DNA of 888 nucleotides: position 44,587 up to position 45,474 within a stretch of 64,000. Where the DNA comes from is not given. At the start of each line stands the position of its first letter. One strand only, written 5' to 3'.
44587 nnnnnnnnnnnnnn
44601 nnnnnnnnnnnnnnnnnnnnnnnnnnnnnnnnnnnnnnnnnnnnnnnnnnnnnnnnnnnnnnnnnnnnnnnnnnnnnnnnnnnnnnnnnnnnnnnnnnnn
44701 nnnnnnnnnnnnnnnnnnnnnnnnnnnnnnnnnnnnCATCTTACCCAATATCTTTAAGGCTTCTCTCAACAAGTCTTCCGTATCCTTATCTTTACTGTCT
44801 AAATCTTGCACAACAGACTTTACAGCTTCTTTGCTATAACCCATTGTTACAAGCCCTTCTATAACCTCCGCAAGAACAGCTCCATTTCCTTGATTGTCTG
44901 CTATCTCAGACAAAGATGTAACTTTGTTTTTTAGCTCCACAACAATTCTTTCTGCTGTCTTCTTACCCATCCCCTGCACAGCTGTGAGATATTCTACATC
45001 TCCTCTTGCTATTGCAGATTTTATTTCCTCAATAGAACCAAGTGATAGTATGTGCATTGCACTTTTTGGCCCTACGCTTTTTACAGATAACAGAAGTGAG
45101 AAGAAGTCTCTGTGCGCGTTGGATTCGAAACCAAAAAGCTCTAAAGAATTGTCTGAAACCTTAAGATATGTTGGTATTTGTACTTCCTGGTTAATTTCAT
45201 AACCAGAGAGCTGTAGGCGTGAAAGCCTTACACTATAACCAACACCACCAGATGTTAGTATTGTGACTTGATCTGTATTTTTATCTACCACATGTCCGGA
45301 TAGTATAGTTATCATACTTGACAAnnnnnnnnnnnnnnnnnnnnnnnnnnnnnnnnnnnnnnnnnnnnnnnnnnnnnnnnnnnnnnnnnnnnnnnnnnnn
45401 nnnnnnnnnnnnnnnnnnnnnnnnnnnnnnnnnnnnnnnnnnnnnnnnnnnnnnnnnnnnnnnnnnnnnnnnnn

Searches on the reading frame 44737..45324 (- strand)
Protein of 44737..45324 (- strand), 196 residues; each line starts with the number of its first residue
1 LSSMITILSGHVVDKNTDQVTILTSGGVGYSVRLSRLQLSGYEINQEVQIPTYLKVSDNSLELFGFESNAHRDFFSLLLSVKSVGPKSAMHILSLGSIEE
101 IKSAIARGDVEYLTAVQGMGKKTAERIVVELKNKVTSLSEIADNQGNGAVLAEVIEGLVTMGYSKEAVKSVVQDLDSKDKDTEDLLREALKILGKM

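Call 16: find_encoding_contigs(protein=window:44737-45324:-, flank=6000, max_places=10)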
Protein window:44737-45324:- (196 aa): no gene with exactly this product is on record in the collection.

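Call 22: find_homologous_proteins(query=window:44737-45315:-, max_evalue=1e-30)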
Query seq(193 aa) (193 aa): 398 proteins with E <= 1e-30 among 1016 candidates; the best 120 are listed.
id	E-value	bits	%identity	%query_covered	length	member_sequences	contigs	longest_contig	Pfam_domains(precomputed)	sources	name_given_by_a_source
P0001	9.7e-113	392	99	100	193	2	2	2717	PF07499.20,PF14520.13,PF01330.28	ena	-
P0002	1.4e-73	264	67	98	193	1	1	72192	PF07499.20,PF14520.13,PF01330.28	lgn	-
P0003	5.9e-73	262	71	99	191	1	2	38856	PF07499.20,PF14520.13,PF01330.28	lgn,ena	-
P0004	1.7e-68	248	65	99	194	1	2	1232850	PF07499.20,PF14520.13,PF01330.28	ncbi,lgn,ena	-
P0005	1.9e-63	231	60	97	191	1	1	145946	PF07499.20,PF14520.13,PF01330.28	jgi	jgi:holliday junction DNA helicase RuvA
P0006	5.6e-61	223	57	98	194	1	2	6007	PF07499.20,PF14520.13,PF01330.28,PF00633.30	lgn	-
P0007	1.8e-59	219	58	98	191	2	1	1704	PF07499.20,PF14520.13,PF01330.28,PF00633.30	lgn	-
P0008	2.0e-59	218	58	99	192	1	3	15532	PF07499.20,PF14520.13,PF01330.28,PF00633.30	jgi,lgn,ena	-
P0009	2.8e-59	218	58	97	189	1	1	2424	PF07499.20,PF14520.13,PF01330.28,PF00633.30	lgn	-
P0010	3.2e-59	218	55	99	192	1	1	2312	PF07499.20,PF14520.13,PF01330.28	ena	-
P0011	4.9e-59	217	57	99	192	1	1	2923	PF07499.20,PF14520.13,PF01330.28,PF00633.30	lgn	-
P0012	7.3e-59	217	56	97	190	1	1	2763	PF07499.20,PF14520.13,PF01330.28,PF00633.30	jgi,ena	-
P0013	8.2e-59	216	55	99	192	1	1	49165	PF07499.20,PF14520.13,PF01330.28,PF00633.30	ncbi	-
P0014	1.4e-58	216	54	97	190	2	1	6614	PF07499.20,PF14520.13,PF01330.28,PF00633.30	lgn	-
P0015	3.4e-58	214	57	97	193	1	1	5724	PF07499.20,PF14520.13,PF01330.28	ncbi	-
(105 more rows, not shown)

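Call 23: find_encoding_contigs(protein=P0003, flank=4000, max_places=3)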
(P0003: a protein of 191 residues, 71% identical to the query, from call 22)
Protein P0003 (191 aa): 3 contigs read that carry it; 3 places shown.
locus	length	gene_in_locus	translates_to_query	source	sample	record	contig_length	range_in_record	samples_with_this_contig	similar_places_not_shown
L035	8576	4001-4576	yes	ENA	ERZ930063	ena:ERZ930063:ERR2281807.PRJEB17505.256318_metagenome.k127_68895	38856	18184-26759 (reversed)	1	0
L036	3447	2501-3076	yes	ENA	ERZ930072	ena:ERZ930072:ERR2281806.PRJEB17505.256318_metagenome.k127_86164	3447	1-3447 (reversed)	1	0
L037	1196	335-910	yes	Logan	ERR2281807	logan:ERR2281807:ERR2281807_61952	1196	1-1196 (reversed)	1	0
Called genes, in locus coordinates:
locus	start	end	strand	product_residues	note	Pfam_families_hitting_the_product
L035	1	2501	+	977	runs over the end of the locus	PF00133:tRNA-synt_1, PF09334:tRNA-synt_1g, PF08264:Anticodon_1, PF19302:DUF5915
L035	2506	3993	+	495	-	PF02789:Peptidase_M17_N, PF00883:Peptidase_M17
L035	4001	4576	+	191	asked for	PF01330:RuvA_N, PF14520:HHH_5, PF07499:RuvA_C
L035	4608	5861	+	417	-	-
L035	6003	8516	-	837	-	PF00521:DNA_topoisoIV, PF03989:DNA_gyraseA_C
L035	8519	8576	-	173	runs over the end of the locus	-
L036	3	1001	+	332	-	?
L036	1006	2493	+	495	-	PF02789:Peptidase_M17_N, PF00883:Peptidase_M17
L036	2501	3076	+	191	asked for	PF01330:RuvA_N, PF14520:HHH_5, PF07499:RuvA_C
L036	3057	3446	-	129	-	?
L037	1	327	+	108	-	?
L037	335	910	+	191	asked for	PF01330:RuvA_N, PF14520:HHH_5, PF07499:RuvA_C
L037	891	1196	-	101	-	?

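Call 24: find_encoding_contigs(protein=P0002, flank=4000, max_places=3)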
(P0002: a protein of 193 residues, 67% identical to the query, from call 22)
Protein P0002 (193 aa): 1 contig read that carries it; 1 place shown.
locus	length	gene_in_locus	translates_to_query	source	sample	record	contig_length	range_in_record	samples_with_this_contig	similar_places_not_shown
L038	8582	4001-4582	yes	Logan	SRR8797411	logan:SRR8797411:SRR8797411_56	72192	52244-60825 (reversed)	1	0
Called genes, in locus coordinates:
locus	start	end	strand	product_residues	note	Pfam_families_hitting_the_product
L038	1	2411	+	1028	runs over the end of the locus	PF00133:tRNA-synt_1, PF09334:tRNA-synt_1g (weak), PF08264:Anticodon_1, PF19302:DUF5915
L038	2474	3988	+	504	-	PF02789:Peptidase_M17_N, PF00883:Peptidase_M17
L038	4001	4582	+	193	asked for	PF01330:RuvA_N, PF14520:HHH_5, PF07499:RuvA_C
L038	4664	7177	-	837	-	PF00521:DNA_topoisoIV, PF03989:DNA_gyraseA_C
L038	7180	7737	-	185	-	-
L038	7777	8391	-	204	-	PF13483:Lactamase_B_3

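Call 25: find_encoding_contigs(protein=P0001, flank=4000, max_places=3)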
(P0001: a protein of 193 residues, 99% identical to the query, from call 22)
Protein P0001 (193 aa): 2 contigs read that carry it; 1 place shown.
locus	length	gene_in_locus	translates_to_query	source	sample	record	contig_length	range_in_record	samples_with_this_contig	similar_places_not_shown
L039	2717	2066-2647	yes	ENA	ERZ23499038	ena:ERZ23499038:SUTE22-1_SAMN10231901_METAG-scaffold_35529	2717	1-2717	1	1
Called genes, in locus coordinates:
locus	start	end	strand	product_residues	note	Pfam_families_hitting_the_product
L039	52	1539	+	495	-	PF02789:Peptidase_M17_N, PF00883:Peptidase_M17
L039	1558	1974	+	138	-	-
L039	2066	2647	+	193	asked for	PF01330:RuvA_N, PF14520:HHH_5, PF07499:RuvA_C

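Call 103: find_encoding_contigs(protein=P0005, flank=4000, max_places=2)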
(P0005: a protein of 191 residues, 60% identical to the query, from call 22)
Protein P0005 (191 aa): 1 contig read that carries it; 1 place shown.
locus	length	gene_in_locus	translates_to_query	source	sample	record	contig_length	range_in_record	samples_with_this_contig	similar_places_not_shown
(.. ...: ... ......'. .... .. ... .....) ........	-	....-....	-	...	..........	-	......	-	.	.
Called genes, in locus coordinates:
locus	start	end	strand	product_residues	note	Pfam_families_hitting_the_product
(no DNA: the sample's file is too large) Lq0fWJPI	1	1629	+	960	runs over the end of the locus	PF00133:tRNA-synt_1, PF09334:tRNA-synt_1g, PF08264:Anticodon_1, PF19302:DUF5915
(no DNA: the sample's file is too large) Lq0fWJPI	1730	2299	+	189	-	-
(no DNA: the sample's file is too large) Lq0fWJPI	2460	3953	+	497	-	PF02789:Peptidase_M17_N, PF00883:Peptidase_M17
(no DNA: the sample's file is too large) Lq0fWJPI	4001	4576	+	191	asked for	PF01330:RuvA_N, PF14520:HHH_5, PF07499:RuvA_C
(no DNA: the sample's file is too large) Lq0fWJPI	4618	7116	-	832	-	PF00521:DNA_topoisoIV, PF03989:DNA_gyraseA_C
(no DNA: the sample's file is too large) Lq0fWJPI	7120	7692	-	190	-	-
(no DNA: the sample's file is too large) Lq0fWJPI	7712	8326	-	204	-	PF13483:Lactamase_B_3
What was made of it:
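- Relatives manage ruvA without this unit (calls 24, 103).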
